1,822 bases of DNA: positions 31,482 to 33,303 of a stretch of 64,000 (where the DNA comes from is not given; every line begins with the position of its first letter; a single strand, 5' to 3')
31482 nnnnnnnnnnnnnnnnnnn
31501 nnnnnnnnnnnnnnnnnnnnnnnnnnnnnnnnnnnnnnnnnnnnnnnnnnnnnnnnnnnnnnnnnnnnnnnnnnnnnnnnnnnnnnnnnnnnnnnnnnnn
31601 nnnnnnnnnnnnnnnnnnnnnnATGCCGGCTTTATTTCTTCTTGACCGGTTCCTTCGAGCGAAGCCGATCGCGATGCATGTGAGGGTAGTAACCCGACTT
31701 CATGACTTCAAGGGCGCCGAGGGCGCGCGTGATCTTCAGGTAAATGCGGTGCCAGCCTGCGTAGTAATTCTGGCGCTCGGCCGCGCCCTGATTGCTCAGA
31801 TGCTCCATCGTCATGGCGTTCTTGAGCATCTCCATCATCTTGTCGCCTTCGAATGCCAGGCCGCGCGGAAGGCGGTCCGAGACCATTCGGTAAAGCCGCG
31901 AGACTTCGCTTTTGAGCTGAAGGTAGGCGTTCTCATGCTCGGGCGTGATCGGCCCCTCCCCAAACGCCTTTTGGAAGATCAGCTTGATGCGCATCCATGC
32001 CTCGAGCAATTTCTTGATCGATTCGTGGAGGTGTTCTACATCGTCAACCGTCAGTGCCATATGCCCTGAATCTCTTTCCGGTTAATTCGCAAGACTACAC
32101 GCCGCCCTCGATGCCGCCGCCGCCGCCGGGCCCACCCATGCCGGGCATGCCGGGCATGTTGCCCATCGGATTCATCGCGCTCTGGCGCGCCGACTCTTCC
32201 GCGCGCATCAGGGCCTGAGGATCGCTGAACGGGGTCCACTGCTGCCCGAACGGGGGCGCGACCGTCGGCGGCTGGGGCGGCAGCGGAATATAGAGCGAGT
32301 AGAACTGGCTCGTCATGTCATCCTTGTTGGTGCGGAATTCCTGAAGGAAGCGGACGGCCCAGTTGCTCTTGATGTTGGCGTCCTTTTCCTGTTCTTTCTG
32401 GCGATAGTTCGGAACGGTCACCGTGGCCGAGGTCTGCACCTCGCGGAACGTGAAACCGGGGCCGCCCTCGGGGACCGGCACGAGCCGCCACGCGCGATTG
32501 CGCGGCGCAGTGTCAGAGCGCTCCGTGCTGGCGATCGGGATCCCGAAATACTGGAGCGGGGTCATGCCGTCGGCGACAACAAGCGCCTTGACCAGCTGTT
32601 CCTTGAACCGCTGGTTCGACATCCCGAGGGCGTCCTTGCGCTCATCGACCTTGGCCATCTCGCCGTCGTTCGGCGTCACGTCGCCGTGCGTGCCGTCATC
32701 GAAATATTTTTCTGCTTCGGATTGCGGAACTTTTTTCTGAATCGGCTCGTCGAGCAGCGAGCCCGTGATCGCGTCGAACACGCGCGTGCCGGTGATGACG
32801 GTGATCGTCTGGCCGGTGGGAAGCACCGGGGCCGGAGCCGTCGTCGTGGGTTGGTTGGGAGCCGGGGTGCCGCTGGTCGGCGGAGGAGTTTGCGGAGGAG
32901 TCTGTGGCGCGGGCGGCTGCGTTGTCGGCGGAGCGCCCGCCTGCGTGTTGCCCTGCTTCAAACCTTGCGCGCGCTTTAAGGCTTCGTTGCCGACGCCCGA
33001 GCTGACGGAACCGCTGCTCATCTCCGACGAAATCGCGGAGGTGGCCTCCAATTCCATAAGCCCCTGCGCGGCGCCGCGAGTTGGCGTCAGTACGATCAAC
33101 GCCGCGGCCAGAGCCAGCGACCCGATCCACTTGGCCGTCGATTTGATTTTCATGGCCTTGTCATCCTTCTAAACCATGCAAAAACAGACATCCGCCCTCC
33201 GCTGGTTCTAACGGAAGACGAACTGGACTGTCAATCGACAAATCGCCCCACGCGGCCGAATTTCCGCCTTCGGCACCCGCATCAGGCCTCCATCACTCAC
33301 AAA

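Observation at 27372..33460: Well-delimited five-gene envelope operon: Pro-rich secreted protein, a small soluble protein, a 1080-aa helical probable lipoprotein, a 42-aa membrane peptide and a TM2-domain protein with a paralogous N-domain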

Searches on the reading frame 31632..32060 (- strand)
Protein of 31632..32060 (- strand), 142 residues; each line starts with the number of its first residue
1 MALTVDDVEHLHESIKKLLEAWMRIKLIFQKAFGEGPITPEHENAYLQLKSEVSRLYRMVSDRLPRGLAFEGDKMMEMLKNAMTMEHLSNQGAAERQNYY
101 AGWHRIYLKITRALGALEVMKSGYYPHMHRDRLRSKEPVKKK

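Call 3: search_protein_families(library=pfam, proteins=[window:31632-32060:-], max_evalue=1)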
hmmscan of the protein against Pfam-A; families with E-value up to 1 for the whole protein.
window:31632-32060:- (142 aa): 1 family
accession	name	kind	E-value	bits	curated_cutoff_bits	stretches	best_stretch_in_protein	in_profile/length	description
PF02172.21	KIX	-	0.066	13.9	27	1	69-114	34-79/81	KIX domain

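Call 4: search_protein_families(library=ncbifam, proteins=[window:31632-32060:-], max_evalue=1)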
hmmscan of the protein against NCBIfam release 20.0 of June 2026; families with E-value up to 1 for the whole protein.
window:31632-32060:- (142 aa): 0 families

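Call 16: find_homologous_proteins(query=window:31632-32060:-)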
Query window:31632-32060:- (142 aa): 42 proteins with E <= 0.001 among 50 candidates.
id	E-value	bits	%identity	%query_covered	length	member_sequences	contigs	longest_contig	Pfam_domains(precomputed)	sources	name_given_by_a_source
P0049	4.8e-89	313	100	100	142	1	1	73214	-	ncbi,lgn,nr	ncbi:hypothetical protein LLG95_14490 [bacterium]|nr:hypothetical protein [bacterium]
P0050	1.5e-79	283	90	100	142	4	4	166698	-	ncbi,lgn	-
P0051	4.4e-79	281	89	100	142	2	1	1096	-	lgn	-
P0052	1.5e-76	273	87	100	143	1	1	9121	-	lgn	-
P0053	2.7e-63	230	71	100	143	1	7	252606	-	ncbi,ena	-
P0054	1.1e-61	225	71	99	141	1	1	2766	-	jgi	jgi:hypothetical protein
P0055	1.1e-58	215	67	99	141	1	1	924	-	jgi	jgi:hypothetical protein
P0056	3.3e-58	214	66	100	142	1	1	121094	-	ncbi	-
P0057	6.2e-58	213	65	100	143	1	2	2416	-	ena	-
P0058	3.2e-57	210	68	100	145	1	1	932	-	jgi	jgi:hypothetical protein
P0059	4.1e-55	204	65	99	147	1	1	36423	-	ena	-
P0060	7.4e-55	203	68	92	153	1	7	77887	-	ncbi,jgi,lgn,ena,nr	ncbi:MAG TPA: hypothetical protein PLS90_01760 [Candidatus Sumerlaeota bacterium]|nr:MAG: hypothetic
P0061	9.1e-55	202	65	99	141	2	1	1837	-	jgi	jgi:hypothetical protein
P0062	1.2e-54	202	63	100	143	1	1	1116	-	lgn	-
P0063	1.9e-54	201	63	100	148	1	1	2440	-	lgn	-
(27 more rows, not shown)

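Call 28: predict_structure(alignment_id=A1)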
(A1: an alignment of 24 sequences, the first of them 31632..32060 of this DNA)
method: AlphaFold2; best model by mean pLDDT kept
length: 142 residues; sequences in the alignment: 24
mean_pLDDT: 86.0   pTM: 0.76
mean pLDDT of the five models: 86.0, 85.1, 84.3, 84.3, 83.6
residues with pLDDT >= 90: 83; 70-90: 39; 50-70: 17; < 50: 3
segments of 3 or more residues with pLDDT < 50: 140-142
pLDDT, mean of each block of 10 residues (from residue 1): 83 96 94 88 93 94 87 91 87 92 95 92 67 52 46
secondary structure, 60 per line:
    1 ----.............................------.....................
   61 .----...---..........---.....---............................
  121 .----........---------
elements in order: H5-33 H40-61 H72-81 H85-89 H93-121 H126-133

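Call 30: search_protein_representatives(alignment_id=A1)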
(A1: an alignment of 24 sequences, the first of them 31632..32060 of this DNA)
Query: 24 sequences, 145 profile positions. Proteins with E-value up to 0.001 (for the whole library): 421; up to 1e-10: 265; up to 1e-30: 10. The best 150 are listed.
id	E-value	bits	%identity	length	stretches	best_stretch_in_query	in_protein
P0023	5.3e-52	191.5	-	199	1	6-141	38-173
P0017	2.0e-50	186.4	-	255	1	6-137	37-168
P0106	1.9e-47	176.7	-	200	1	5-139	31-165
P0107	3.3e-42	159.7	-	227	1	6-140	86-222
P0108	8.5e-41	155.1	-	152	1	1-142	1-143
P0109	6.9e-38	145.7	-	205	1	6-141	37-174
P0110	8.7e-38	145.4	-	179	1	6-135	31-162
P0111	2.1e-36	140.9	-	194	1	5-142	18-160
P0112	3.1e-36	140.3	-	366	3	7-121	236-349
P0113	1.1e-33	132.1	-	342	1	1-143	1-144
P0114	5.7e-30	120.0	-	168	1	6-141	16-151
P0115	1.2e-29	118.9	-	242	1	6-122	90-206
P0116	1.4e-29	118.8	-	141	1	6-120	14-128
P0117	4.1e-29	117.2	-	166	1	1-123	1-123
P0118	5.8e-29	116.7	-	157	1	8-137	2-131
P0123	2.4e-26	108.2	-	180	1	11-138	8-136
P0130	5.5e-25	103.8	-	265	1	5-139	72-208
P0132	1.2e-24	102.7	-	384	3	8-121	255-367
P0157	4.8e-20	87.8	-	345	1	8-140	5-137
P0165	4.6e-19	84.7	-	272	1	8-121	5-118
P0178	2.4e-18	82.3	-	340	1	8-135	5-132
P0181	4.0e-18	81.6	-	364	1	1-140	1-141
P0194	1.6e-17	79.7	-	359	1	8-140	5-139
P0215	2.1e-16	76.0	-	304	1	7-120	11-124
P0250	8.5e-15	70.8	-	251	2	12-121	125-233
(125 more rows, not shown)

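Call 31: search_protein_families(library=pfam, proteins=[P0113, P0157, P0112, P0132, P0181, P0165, P0215, P0250, P0107, P0130], max_evalue=0.01)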
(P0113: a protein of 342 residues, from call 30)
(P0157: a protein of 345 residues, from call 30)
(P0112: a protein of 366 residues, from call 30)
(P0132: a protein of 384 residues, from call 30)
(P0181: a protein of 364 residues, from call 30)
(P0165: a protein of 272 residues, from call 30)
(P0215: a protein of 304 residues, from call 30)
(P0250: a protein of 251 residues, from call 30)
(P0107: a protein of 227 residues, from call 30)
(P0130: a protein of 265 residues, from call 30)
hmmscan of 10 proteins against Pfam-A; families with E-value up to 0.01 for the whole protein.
P0113 (342 aa): 0 families

P0157 (345 aa): 0 families

P0112 (366 aa): 1 family
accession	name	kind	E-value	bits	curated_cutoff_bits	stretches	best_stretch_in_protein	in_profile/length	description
PF07739.18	TipAS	-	7e-05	23.7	23.8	0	84-174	22-110/117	TipAS antibiotic-recognition domain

P0132 (384 aa): 4 families
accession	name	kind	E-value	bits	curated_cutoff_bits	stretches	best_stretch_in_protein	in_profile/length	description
PF21918.1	cas_Cpf1_2nd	-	0.00051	20.5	27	1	149-307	75-213/225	CRISPR-associated endonuclease Cpf1 REC2 domain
PF03439.18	Spt5-NGN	-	0.00074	19.8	22.4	0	36-87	23-71/84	Early transcription elongation factor of RNA pol II, NGN section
PF06154.16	CbeA_antitoxin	-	0.001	20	27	0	157-194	32-69/101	CbeA_antitoxin, type IV, cytoskeleton bundling-enhancing factor A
PF00715.22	IL2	-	0.0041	17.5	26.2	0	19-57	74-112/145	Interleukin 2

P0181 (364 aa): 0 families

P0165 (272 aa): 2 families
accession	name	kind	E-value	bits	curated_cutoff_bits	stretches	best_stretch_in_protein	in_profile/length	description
PF01027.25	Bax1-I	-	0.0069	16.6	34.1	0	222-269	38-90/207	Inhibitor of apoptosis-promoting Bax1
PF04932.20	Wzy_C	-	0.0094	16.2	31.7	0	227-268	18-58/149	O-Antigen ligase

P0215 (304 aa): 2 families
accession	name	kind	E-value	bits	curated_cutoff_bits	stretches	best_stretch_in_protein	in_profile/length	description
PF13474.12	SnoaL_3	-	0.00021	22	22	1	199-299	1-112/121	SnoaL-like domain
PF14534.12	DUF4440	-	0.00039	21.3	25.2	1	199-298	1-107/107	Domain of unknown function (DUF4440)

P0250 (251 aa): 2 families
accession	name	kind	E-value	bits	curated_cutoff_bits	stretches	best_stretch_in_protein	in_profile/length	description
PF12896.12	ANAPC4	-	6.1e-05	23.1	23.1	0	183-237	13-67/203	Anaphase-promoting complex, cyclosome, subunit 4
PF04179.17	Init_tRNA_PT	-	0.0006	20.4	22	0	42-72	77-107/114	Rit1 DUSP-like domain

P0107 (227 aa): 0 families

P0130 (265 aa): 0 families

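Call 35: fold_search(model_id=the predicted structure, library=pdb)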
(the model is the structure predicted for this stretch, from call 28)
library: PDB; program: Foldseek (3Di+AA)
matches with E <= 10: 334; with E <= 0.001: 0
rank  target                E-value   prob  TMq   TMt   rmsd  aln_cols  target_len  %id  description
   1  1ez3_B                9.6e-02  0.95  0.40  0.45  18.4       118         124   13  CRYSTAL STRUCTURE OF THE NEURONAL T-SNARE SYNTAXIN-1A (released 2000-06-07)
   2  8ccr                  2.0e-01  0.98  0.51  0.65   3.9       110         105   14  Crystal structure of the T19D mutant of the de novo diheme binding 4D2 (released 2023-08-09)
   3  3atp_B                2.2e-01  0.77  0.44  0.42   6.5       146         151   12  Structure of the ligand binding domain of the bacterial serine chemoreceptor Tsr with ligand (released 2011-10-19)
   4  3atp_A                2.3e-01  0.87  0.47  0.45   5.6       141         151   12  Structure of the ligand binding domain of the bacterial serine chemoreceptor Tsr with ligand (released 2011-10-19)
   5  7udb_B                2.9e-01  0.80  0.39  0.27  18.6       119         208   13  Cryo-EM structure of a synaptobrevin-Munc18-1-syntaxin-1 complex class 2 (released 2022-04-06)
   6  8vl8_E                3.1e-01  0.80  0.45  0.46   6.0       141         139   11  Salmonella enterica Typhimurium taxis to serine and repellents (Tsr) ligand-binding domain with L-Ser, pH 7 (released 2024-04-03)
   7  8bsb_A                3.9e-01  0.94  0.55  0.50   5.3       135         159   12  Vc1313-LBD bound to D-lysine (released 2023-06-07)
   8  4jeh_B                3.9e-01  0.72  0.39  0.26  18.0       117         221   14  Crystal Structure of Munc18a and Syntaxin1 lacking N-peptide complex (released 2013-07-17)
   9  8bsa_A                4.1e-01  0.95  0.56  0.51   5.2       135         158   12  Vc1313-LBD bound to D-arginine (released 2023-06-07)
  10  6sny_A                4.1e-01  0.28  0.28  0.34  16.5       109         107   11  Synthetic mimic of an EPCR-binding PfEMP1 bound to EPCR (released 2019-09-04)
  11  8vl8_A                4.3e-01  0.72  0.45  0.45   6.5       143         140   10  Salmonella enterica Typhimurium taxis to serine and repellents (Tsr) ligand-binding domain with L-Ser, pH 7 (released 2024-04-03)
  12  8bsb_B                6.1e-01  0.90  0.56  0.50   5.2       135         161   10  Vc1313-LBD bound to D-lysine (released 2023-06-07)
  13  3lg7_C                6.1e-01  0.66  0.39  0.45  17.9       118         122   11  Crystal structure of HIV epitope-scaffold 4E10_S0_1EZ3A_002_C (released 2010-09-22)
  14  4llc_A                6.4e-01  0.96  0.61  0.69   3.5       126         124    9  The crystal structure of R60E mutant of the histidine kinase (KinB) sensor domain from Pseudomonas aeruginosa PA01 (released 2013-08-07)
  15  1br0_MODEL_1_A        6.8e-01  0.51  0.38  0.45  17.1       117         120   14  THREE DIMENSIONAL STRUCTURE OF THE N-TERMINAL DOMAIN OF SYNTAXIN 1A (released 1998-09-02)
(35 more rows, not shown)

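Call 48: find_encoding_contigs(protein=P0116, flank=8000, max_places=2)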
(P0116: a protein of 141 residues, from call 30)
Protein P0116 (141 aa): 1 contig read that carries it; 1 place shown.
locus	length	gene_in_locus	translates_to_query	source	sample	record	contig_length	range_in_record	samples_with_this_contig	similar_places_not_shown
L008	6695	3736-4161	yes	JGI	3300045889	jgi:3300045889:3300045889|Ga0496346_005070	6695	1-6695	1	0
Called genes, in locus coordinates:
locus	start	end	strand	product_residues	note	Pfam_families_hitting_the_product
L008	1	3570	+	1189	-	?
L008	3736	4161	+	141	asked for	-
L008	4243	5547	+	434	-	PF13167:GTP-bdg_N, PF16360:GTP-bdg_M, PF01926:MMR_HSR1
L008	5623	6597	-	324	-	PF01547:SBP_bac_1, PF13416:SBP_bac_8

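Call 52: find_encoding_contigs(protein=P0157, flank=8000, max_places=3)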
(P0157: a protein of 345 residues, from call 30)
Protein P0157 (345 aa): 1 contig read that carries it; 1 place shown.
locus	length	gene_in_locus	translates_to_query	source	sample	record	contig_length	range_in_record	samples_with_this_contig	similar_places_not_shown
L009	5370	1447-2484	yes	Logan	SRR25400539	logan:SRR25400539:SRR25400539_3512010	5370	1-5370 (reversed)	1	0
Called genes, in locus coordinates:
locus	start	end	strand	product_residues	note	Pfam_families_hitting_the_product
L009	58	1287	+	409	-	PF28597:T2SSF_N, PF00482:T2SSF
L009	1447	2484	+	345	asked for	-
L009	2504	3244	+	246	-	PF20260:PUA_4 (weak), PF04452:Methyltrans_RNA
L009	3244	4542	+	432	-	PF02518:HATPase_c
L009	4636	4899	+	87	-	-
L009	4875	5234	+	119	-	-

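Call 53: find_encoding_contigs(protein=P0123, flank=8000, max_places=3)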
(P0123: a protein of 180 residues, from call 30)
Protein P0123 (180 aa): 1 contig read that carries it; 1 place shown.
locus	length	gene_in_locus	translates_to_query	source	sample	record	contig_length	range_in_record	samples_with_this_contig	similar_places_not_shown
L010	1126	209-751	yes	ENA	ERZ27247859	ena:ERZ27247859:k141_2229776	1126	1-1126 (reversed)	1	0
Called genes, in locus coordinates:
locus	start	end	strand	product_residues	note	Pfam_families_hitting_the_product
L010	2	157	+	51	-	?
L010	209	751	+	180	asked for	-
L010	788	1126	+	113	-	?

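Call 54: find_encoding_contigs(protein=P0112, flank=8000, max_places=3)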
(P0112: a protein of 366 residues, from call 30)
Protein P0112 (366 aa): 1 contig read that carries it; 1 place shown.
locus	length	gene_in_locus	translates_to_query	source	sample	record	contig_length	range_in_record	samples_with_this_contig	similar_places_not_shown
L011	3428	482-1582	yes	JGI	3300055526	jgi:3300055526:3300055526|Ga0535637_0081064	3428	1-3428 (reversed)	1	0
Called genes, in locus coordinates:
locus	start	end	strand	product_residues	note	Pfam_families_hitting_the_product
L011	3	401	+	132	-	?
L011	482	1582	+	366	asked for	-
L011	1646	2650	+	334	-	PF01699:Na_Ca_ex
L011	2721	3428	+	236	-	?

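Call 84: find_encoding_contigs(protein=P0178, flank=8000, max_places=2)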
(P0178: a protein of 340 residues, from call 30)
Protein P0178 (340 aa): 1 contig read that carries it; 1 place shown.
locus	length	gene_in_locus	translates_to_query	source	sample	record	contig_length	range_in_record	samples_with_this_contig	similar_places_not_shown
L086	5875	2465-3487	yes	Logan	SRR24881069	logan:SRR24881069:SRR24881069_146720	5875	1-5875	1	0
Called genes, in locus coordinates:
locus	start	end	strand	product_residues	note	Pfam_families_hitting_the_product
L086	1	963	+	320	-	?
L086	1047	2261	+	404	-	PF28597:T2SSF_N, PF00482:T2SSF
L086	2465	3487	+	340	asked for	-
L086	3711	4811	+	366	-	PF02481:DNA_processg_A, PF18306:LDcluster4 (faint)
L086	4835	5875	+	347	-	?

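Call 85: find_encoding_contigs(protein=P0194, flank=8000, max_places=2)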
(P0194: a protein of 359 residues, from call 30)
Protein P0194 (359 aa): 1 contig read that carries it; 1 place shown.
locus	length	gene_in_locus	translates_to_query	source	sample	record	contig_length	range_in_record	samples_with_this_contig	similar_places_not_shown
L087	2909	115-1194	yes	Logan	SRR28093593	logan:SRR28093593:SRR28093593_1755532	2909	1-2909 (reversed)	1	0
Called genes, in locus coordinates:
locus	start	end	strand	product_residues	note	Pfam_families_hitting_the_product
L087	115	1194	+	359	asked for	-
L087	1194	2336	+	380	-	PF02481:DNA_processg_A, PF17782:WHD_DprA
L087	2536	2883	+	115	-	PF00829:Ribosomal_L21p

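Call 86: find_encoding_contigs(protein=P0113, flank=8000, max_places=2)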
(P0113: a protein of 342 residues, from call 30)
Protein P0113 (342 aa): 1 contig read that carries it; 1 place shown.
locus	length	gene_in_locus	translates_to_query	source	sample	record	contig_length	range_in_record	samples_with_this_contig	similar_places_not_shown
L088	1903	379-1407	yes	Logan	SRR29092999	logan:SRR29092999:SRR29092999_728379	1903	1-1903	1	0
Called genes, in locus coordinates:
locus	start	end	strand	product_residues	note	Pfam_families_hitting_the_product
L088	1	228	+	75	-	?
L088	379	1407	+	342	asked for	-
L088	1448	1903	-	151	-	?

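Call 90: search_protein_families(library=padloc, proteins=[window:31632-32060:-], max_evalue=0.01)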
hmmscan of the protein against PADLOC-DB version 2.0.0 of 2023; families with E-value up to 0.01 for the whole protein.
window:31632-32060:- (142 aa): 0 families

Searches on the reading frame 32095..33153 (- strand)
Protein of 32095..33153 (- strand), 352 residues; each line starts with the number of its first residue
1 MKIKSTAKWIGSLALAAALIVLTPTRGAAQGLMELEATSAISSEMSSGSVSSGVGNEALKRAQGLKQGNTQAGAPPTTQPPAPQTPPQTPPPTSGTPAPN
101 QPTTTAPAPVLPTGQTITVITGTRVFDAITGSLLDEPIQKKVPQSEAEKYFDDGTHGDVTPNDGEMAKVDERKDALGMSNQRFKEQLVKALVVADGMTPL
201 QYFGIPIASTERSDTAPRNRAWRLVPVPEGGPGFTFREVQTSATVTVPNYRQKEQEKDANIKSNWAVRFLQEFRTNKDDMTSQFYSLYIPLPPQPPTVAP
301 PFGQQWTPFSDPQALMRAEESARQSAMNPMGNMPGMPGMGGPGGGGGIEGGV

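Call 3: search_protein_families(library=pfam, proteins=[window:32095-33153:-], max_evalue=1)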
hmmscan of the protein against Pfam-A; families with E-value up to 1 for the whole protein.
window:32095-33153:- (352 aa): 0 families

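Call 4: search_protein_families(library=ncbifam, proteins=[window:32095-33153:-], max_evalue=1)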
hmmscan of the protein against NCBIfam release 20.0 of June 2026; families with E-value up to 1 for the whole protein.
window:32095-33153:- (352 aa): 2 families
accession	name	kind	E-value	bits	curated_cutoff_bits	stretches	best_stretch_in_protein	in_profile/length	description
NF041940.1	choice_anch_X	domain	0.00024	20.8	25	1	151-165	4-18/37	choice-of-anchor X domain-containing protein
NF053612.1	anchor_PA1041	equivalog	0.023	14.6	250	1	67-139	75-147/236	PA1041 family peptidoglycan-binding anchor lipoprotein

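Call 90: search_protein_families(library=padloc, proteins=[window:32095-33153:-], max_evalue=0.01)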
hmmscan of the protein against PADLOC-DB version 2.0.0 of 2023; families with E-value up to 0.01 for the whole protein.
window:32095-33153:- (352 aa): 0 families
